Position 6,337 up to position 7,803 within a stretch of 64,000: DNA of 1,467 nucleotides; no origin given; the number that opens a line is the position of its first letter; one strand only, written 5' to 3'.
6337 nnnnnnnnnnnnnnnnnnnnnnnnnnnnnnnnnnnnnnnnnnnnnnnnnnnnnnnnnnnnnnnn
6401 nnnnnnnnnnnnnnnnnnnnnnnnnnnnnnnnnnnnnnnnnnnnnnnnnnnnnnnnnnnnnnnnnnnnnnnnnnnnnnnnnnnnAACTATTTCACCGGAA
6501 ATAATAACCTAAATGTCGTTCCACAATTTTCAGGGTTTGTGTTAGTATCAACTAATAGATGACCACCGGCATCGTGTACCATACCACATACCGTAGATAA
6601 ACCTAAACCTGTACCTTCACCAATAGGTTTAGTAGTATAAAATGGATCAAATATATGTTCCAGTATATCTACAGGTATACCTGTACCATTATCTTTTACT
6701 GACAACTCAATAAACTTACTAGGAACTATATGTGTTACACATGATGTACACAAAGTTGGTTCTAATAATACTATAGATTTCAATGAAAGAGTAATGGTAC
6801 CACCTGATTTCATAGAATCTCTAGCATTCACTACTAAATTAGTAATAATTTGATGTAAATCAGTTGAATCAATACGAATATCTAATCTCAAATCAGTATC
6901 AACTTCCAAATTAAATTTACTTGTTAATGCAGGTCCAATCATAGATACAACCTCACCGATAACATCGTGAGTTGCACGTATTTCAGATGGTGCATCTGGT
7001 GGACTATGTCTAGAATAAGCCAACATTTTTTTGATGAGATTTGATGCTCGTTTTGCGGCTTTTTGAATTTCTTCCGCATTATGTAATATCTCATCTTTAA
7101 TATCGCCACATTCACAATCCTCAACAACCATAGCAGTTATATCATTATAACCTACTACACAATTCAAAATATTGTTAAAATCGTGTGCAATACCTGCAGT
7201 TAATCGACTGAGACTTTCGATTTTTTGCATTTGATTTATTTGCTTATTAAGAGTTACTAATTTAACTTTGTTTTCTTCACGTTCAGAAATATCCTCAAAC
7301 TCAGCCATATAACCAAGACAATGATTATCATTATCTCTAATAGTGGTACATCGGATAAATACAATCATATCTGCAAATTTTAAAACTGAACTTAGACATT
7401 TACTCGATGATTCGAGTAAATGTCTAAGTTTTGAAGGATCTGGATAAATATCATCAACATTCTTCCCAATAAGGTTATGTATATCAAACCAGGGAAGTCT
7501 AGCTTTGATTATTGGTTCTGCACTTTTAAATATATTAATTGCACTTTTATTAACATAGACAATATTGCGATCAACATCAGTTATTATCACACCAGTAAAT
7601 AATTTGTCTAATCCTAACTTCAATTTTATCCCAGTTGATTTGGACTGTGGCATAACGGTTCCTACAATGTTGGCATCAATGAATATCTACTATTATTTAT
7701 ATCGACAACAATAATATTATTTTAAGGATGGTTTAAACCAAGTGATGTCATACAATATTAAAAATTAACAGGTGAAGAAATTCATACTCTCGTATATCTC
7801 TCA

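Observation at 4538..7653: pmoC is the terminal gene of an operon with a complete two-component system and a T1SS-signal adhesin-like protein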

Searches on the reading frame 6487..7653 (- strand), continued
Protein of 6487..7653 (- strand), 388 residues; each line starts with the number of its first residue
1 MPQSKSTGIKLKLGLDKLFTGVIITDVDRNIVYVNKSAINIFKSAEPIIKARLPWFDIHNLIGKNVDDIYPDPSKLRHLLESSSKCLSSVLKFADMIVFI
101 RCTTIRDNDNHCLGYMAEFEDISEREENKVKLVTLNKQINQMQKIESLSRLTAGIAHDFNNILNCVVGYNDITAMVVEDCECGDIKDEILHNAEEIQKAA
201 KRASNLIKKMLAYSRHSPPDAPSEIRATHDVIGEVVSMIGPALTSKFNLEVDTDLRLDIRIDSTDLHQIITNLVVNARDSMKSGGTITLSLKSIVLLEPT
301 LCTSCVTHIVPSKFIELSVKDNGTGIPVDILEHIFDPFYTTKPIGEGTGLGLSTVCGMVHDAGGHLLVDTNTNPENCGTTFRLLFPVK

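Call 72: find_related_loci(query=A4, collection=metagenome_contigs, flank=10000)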
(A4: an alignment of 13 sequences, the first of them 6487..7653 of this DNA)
Query A4 (388 aa) in metagenome_contigs; peptide patterns used: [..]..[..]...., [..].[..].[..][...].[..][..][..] (x = any residue, [..] = any of these).
600 stretches matched a pattern (row limit reached: there are more); 581 encode a relative of the query (tblastn E <= 1e-3); the best 80 are kept; 80 distinct loci.
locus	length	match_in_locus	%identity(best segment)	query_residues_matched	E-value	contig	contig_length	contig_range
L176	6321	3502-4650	48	10-387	5e-117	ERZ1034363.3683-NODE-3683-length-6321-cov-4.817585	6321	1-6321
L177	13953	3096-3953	53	96-387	2e-95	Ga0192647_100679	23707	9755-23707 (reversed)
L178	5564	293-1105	54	115-387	1e-95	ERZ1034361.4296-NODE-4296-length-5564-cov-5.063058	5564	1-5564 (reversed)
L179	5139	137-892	54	135-386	2e-84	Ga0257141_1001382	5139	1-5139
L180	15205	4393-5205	48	123-387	9e-79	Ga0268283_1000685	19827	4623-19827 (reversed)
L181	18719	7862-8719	48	121-387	2e-74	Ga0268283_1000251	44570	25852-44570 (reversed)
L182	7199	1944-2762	38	121-388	2e-52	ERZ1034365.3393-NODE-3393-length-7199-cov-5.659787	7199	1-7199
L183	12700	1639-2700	32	21-387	8e-50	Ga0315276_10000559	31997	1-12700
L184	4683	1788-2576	38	110-386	2e-49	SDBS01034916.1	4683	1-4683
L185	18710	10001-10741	39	129-387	7e-48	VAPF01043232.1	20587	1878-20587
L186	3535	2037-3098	31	15-388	1e-47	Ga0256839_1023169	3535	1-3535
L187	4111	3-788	34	106-386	4e-47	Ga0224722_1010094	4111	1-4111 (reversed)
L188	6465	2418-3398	31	56-385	3e-47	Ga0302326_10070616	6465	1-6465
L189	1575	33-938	33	64-387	3e-47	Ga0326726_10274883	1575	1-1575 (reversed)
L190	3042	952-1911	33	62-388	1e-44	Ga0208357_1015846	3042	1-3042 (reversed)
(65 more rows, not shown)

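Call 75: search_protein_families(library=pfam, proteins=[L176:46-1923:+, L176:2479-4656:+, L176:4665-5039:+, L176:5364-6164:+], max_evalue=0.001)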
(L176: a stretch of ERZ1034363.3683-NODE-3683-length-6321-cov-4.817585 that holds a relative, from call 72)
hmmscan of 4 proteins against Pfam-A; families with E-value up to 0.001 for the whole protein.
L176:46-1923:+ (625 aa): 6 families
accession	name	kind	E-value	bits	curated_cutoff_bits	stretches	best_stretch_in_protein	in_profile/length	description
PF13624.11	SurA_N_3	-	8.8e-40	136.6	27.2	1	1-154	1-161/162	SurA-like N-terminal domain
PF13623.11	SurA_N_2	-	4.1e-25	88.8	28.5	1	2-131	1-145/145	SurA-like N-terminal domain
PF13145.12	Rotamase_2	-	4.4e-25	89.3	27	1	236-366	1-120/121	PPIC-type PPIASE domain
PF00639.27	Rotamase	-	4e-24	85.9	21.7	1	262-352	1-96/97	PPIC-type PPIASE domain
PF13616.12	Rotamase_3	-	5.2e-24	85.5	22.5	1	252-353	10-114/116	PPIC-type PPIASE domain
PF09312.16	SurA_N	-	7.5e-05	23.3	30.8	1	61-153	28-116/118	SurA N-terminal domain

L176:2479-4656:+ (725 aa): 7 families
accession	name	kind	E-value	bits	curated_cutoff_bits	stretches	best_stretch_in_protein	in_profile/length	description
PF02518.31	HATPase_c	-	1.6e-23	83.7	26.4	1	601-724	2-109/111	Histidine kinase-, DNA gyrase B-, and HSP90-like ATPase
PF08447.18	PAS_3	-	4.8e-16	59.2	25.6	1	30-105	2-79/89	PAS fold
PF13426.13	PAS_9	-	1.9e-14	54.2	27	1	19-109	4-93/103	PAS domain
PF00989.32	PAS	-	3.3e-14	53.3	22.6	1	23-107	17-102/113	PAS fold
PF00672.30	HAMP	-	6.4e-09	36.4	25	1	276-326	1-51/53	HAMP domain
PF13188.13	PAS_8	-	1.1e-07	32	21.8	1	347-393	7-55/65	PAS domain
PF00512.31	HisKA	-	5.2e-06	26.9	26.9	1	487-555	2-63/66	His Kinase A (phospho-acceptor) domain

L176:4665-5039:+ (124 aa): 1 family
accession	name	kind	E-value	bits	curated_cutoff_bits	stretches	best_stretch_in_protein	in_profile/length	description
PF00072.30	Response_reg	-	4e-25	88.6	30.2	1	9-119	2-110/111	Response regulator receiver domain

L176:5364-6164:+ (266 aa): 0 families

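Call 80: search_solved_structures(query=window:6487-7653:-, max_evalue=1e-10)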
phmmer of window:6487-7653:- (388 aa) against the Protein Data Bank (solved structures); distinct sequences matched with E-value up to 1e-10: 10.
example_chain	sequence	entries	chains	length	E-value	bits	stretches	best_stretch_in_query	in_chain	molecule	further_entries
5idj_A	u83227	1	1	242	7e-33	117.3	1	140-387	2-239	Histidine kinase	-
5idm_A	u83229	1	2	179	1.1e-21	80.5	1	254-387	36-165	Cell cycle histidine kinase CckA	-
8vc9_A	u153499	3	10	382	5.1e-20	75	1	118-370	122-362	Leptospira virulence regulator B (LvrB) | histidine kinase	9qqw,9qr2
4gcz_A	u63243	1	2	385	2.4e-14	56.3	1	11-386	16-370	Blue-light photoreceptor, Sensor protein fixL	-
9jfj_A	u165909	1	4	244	2.7e-14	56.1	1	135-387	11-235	Sensor histidine kinase ZraS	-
9qjg_A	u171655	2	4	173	1.7e-13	53.5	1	264-370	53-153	histidine kinase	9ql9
8a7f_A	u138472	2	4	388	5.1e-13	51.9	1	102-386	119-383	Putative Sensory box protein,Sensor protein FixL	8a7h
8a3u_A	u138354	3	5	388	5.7e-13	51.8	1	103-386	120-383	Putative Sensory box protein,Sensor protein FixL | Putative Sensory box protein,Putative Sensory box protein,Sensor protein FixL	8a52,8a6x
3a0r_A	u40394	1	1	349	2.6e-12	49.6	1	59-369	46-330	Sensor protein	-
3vol_A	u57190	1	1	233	2e-11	46.7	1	9-176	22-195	Aerotaxis transducer Aer2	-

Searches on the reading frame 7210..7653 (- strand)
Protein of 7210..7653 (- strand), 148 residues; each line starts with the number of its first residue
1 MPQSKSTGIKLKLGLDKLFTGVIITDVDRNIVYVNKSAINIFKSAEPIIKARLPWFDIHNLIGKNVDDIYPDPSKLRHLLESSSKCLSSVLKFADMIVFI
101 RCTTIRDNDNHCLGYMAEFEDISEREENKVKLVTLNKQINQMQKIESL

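Call 82: search_solved_structures(query=window:7210-7653:-, max_evalue=0.01, show_alignments=3)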
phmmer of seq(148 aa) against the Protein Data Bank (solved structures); distinct sequences matched with E-value up to 0.01: 3.
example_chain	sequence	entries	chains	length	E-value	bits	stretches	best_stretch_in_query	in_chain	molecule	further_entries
3vol_A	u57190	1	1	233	2.4e-11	47.2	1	9-126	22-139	Aerotaxis transducer Aer2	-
4hi4_A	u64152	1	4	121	1.8e-10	44.3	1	11-121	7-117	Aerotaxis transducer Aer2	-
6ceq_A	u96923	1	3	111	9.9e-08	35.5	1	17-122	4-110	Methyl-accepting chemotaxis protein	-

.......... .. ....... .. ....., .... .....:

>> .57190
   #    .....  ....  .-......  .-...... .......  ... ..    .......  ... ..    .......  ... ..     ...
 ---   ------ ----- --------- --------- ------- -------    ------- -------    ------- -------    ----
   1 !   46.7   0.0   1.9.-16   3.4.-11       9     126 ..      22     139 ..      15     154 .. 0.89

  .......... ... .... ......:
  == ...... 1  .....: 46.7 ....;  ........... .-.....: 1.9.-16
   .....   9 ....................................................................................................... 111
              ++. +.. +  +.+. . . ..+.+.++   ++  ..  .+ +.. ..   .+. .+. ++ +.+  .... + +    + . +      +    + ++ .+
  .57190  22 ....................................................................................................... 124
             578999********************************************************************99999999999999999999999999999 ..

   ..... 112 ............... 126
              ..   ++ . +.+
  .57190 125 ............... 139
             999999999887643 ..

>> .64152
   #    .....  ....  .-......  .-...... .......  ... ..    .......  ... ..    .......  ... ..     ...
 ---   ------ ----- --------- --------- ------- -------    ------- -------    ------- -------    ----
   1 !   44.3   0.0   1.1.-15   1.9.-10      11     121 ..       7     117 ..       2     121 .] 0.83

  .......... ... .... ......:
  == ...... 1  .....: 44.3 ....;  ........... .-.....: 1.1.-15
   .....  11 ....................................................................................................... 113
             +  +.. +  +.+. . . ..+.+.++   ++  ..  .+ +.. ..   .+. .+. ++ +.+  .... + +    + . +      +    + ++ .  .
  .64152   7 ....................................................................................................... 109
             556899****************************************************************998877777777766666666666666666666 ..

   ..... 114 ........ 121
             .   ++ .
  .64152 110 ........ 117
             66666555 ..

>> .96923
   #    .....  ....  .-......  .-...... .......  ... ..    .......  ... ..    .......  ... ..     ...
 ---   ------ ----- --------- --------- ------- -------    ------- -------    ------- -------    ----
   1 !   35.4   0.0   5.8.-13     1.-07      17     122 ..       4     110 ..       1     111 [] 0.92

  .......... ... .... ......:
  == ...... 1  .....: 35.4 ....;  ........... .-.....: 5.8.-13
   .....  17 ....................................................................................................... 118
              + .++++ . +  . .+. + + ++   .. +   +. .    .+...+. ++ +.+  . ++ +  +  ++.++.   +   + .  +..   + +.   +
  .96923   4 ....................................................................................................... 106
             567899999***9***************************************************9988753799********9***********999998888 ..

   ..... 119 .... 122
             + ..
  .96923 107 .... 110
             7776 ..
